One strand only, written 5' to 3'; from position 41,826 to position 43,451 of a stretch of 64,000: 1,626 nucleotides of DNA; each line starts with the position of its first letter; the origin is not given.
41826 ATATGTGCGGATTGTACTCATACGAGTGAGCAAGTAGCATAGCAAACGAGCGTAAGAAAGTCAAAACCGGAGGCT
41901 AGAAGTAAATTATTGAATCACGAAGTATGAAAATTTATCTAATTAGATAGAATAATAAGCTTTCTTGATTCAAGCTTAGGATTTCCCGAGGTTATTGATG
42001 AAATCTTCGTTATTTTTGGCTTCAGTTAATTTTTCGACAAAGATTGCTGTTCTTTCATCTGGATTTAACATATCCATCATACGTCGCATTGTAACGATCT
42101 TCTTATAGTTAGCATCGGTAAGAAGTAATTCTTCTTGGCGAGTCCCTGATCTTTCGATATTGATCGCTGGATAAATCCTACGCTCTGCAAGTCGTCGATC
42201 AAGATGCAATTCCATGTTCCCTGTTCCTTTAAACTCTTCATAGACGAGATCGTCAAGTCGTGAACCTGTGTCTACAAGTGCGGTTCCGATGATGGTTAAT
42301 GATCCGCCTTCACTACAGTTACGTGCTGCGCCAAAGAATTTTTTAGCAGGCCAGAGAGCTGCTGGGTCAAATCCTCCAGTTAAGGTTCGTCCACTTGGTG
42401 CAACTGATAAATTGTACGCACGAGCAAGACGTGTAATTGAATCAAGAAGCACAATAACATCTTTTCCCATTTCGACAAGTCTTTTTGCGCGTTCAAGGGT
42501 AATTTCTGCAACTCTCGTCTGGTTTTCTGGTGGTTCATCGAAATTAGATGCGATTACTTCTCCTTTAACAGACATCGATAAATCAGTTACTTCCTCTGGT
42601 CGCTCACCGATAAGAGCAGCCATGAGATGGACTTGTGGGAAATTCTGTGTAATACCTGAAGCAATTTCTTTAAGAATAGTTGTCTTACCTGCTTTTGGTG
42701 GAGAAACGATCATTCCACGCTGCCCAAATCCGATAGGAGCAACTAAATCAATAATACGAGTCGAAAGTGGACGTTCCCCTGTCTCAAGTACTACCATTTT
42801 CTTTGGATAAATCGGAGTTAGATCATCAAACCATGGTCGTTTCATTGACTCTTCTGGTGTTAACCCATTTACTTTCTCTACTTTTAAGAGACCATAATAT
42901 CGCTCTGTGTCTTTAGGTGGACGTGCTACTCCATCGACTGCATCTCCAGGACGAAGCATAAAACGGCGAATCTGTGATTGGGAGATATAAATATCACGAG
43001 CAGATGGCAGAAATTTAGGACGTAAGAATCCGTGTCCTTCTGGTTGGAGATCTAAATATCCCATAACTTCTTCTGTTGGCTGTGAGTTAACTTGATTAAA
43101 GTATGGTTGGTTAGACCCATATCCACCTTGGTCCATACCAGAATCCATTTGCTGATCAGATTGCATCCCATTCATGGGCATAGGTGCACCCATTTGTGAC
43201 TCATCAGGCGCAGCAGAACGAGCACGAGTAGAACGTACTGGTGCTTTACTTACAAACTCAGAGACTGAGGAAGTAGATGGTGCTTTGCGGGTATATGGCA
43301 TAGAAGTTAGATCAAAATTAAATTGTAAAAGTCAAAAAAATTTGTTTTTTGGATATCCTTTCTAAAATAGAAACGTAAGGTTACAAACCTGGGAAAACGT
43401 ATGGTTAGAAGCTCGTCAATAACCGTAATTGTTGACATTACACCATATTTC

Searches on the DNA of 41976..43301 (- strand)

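Call 56: search_rna_families(source=L036, start=1, end=6000, threshold=evalue, max_evalue=1, show_alignments=1)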
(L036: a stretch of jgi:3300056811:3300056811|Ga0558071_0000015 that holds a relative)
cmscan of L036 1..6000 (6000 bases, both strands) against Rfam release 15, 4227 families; matches with E-value up to 1: 3.
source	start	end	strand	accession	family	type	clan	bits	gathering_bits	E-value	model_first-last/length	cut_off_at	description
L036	2767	2836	-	RF04239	mir-4679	Gene; miRNA;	-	23.2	88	0.65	1-75/75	no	mir-4679 microRNA precursor family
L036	1986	2010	-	RF00390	TYMV_upPK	Cis-reg;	-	22.8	38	0.32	1-23/23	no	turnip yellow mosaic virus upstream pseudo-knot (TYMV_upPK)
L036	4030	4157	-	RF02973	Enterococcus-1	Gene; sRNA;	-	22.1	71.4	0.37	1-152/152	no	Enterococcus-1 RNA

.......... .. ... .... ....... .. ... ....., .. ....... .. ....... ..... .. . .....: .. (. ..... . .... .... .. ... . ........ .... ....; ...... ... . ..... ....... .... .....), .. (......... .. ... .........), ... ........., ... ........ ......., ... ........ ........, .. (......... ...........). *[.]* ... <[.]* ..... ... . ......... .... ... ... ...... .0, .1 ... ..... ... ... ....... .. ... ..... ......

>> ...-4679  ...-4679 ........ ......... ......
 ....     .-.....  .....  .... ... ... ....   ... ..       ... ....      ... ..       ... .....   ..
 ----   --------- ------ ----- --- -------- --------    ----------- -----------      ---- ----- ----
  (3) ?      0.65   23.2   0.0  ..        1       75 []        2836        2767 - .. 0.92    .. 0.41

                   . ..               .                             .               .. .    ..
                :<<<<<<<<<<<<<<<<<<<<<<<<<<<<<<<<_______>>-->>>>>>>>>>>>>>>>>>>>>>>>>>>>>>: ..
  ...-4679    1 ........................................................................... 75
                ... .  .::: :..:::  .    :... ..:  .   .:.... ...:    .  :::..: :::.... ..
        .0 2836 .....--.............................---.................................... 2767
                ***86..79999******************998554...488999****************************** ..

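Call 67: search_rna_families(sources=[L041, L043], threshold=gathering)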
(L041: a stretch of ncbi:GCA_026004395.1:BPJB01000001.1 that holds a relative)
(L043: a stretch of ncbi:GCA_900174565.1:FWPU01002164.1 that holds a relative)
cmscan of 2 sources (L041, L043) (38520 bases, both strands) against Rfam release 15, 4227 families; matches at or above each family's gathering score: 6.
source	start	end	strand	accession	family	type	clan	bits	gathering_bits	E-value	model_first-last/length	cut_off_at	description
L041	758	2325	+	RF02541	LSU_rRNA_bacteria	Gene; rRNA;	CL00112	741.5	50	3.4e-241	2048-2912/2925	no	Bacterial large subunit ribosomal RNA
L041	2501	2615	+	RF00001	5S_rRNA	Gene; rRNA;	CL00113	72.5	38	1.4e-13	1-120/120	no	5S ribosomal RNA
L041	13944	14016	-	RF00005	tRNA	Gene; tRNA;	CL00001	66.2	29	2.1e-12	1-71/71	no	tRNA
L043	14414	14486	-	RF00005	tRNA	Gene; tRNA;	CL00001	66.2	29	2.1e-12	1-71/71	no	tRNA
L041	14173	14243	+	RF00005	tRNA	Gene; tRNA;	CL00001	48.1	29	2e-07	1-71/71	no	tRNA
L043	14641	14711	+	RF00005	tRNA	Gene; tRNA;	CL00001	48.1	29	2e-07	1-71/71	no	tRNA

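Call 75: search_rna_families(source=L043, start=1900, end=4300, threshold=evalue, max_evalue=1)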
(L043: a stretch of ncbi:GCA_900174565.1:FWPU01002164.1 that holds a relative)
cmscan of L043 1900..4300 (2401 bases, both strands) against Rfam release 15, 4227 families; matches with E-value up to 1: 1.
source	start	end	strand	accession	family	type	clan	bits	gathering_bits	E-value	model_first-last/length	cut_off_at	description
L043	3838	3964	-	RF00008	Hammerhead_3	Gene; ribozyme;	CL00010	35.8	48.5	2e-05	1-54/54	no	Hammerhead ribozyme (type III)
